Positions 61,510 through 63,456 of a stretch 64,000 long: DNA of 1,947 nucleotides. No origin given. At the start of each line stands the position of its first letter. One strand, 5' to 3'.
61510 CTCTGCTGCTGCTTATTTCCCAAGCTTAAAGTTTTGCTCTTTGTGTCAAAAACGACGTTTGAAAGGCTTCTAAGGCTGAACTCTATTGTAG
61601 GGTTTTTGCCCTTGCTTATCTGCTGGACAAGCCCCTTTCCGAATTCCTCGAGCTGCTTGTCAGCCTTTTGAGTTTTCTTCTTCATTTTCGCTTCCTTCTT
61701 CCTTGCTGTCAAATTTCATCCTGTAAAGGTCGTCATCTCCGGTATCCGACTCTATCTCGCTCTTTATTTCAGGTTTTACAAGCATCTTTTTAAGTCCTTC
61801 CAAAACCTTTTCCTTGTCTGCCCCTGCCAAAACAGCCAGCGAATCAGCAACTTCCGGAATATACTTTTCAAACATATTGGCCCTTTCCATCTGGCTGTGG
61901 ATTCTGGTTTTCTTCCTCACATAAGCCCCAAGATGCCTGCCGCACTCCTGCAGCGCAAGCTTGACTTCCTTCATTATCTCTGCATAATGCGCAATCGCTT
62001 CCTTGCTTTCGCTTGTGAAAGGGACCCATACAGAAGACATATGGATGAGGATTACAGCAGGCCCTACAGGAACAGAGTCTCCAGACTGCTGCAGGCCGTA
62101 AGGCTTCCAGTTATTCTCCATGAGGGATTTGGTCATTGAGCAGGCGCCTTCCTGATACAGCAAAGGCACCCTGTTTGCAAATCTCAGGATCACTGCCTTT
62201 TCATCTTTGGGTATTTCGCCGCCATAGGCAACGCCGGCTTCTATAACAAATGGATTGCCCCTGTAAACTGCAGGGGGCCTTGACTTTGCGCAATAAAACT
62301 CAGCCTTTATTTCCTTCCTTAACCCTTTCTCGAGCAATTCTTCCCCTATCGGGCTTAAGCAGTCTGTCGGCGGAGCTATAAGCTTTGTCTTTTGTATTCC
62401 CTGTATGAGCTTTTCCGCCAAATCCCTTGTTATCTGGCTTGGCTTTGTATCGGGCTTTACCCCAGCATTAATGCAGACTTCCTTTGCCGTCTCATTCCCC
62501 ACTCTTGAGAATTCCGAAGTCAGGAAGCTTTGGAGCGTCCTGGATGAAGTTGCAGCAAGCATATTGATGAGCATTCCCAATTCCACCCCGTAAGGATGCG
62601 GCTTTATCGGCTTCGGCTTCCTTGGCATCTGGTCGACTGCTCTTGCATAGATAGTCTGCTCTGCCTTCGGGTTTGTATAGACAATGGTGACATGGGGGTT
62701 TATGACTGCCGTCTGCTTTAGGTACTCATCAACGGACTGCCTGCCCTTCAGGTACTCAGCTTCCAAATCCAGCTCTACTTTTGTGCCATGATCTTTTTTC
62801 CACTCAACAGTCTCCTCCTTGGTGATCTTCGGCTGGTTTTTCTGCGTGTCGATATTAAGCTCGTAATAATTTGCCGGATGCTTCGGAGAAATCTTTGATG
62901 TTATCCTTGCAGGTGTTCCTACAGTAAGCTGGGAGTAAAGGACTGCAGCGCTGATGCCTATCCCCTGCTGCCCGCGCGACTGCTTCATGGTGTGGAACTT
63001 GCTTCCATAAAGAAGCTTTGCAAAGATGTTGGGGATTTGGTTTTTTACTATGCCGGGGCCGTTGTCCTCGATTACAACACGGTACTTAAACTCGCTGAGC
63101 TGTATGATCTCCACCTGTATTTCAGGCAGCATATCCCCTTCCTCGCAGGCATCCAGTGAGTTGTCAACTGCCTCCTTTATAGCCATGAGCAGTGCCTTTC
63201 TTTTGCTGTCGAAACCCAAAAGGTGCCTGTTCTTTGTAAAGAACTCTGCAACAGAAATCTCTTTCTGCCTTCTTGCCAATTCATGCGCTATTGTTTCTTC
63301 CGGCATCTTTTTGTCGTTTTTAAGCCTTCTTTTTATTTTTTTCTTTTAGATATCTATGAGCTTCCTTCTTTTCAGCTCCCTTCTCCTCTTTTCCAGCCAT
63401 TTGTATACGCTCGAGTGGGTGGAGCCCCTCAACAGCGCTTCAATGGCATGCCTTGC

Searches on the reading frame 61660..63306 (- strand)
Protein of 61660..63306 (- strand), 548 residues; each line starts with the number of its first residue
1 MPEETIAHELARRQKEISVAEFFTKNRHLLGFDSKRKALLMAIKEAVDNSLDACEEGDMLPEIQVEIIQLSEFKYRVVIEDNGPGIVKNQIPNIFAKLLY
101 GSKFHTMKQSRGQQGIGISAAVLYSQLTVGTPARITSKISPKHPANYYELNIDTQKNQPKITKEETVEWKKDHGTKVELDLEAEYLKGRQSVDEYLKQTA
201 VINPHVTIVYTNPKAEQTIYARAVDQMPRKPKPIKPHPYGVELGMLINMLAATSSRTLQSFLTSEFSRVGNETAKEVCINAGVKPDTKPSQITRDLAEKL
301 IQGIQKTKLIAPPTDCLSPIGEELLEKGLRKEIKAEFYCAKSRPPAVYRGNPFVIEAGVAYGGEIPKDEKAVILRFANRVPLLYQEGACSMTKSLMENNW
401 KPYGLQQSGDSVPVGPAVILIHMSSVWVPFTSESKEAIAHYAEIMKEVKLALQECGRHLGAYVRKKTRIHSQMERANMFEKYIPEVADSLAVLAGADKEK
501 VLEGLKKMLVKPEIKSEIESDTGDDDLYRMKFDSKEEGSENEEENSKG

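Call 30: search_protein_families(library=pfam, proteins=[window:61660-63306:-], max_evalue=0.0001)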
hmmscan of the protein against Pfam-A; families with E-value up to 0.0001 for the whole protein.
window:61660-63306:- (548 aa): 3 families
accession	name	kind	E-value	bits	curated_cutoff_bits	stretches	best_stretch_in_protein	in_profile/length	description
PF09239.17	Topo-VIb_trans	-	7e-62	208.3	24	1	312-474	1-158/159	Topoisomerase VI B subunit, transducer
PF13589.12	HATPase_c_3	-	2.9e-10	40.7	25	1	41-162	5-120/137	Histidine kinase-, DNA gyrase B-, and HSP90-like ATPase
PF02518.31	HATPase_c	-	1e-09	39.3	26.4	1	36-130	3-88/111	Histidine kinase-, DNA gyrase B-, and HSP90-like ATPase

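Call 66: find_homologous_proteins(query=window:61660-63306:-, max_evalue=1e-30)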
Query window:61660-63306:- (548 aa): 8000 proteins with E <= 1e-30 among 8000 candidates; the best 120 are listed.
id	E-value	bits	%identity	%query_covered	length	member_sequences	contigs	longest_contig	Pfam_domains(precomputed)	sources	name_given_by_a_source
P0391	0.0e+0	1225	100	100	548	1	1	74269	PF09239.18,PF02518.32,PF13589.13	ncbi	-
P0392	0.0e+0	1079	87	99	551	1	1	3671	PF09239.18,PF02518.32,PF13589.13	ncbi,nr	ncbi:DNA topoisomerase VI subunit B [Candidatus Woesearchaeota archaeon]|nr:DNA topoisomerase VI sub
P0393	0.0e+0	1076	87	99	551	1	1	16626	PF09239.18,PF02518.32,PF13589.13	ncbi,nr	ncbi:DNA topoisomerase VI subunit B [Candidatus Woesearchaeota archaeon]|nr:DNA topoisomerase VI sub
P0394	0.0e+0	1044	86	97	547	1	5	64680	PF09239.18,PF02518.32,PF13589.13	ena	-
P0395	0.0e+0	1042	85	97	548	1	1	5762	PF09239.18,PF02518.32,PF13589.13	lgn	-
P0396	0.0e+0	1040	85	97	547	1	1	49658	PF09239.18,PF02518.32,PF13589.13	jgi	-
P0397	0.0e+0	1030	85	97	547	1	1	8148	PF09239.18,PF02518.32,PF13589.13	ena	-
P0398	1.9e-290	982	79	99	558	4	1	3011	PF09239.18,PF02518.32,PF13589.13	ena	-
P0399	2.6e-289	978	79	97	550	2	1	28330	PF09239.18,PF02518.32,PF13589.13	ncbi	-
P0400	9.7e-288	973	79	98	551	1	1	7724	PF09239.18,PF02518.32,PF13589.13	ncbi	-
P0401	1.5e-287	973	79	98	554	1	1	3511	PF09239.18,PF02518.32,PF13589.13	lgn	-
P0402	1.9e-287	972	78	99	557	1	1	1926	PF09239.18,PF02518.32,PF13589.13,PF05833.17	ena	-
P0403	2.0e-287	972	78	99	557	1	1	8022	PF09239.18,PF02518.32,PF13589.13,PF05833.17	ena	-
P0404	2.0e-287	972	79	98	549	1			PF09239.18,PF02518.32,PF13589.13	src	-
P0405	1.3e-286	970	78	99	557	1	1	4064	PF09239.18,PF02518.32,PF13589.13,PF05833.17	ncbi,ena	ncbi:MAG: DNA topoisomerase VI subunit B [Nanoarchaeota archaeon]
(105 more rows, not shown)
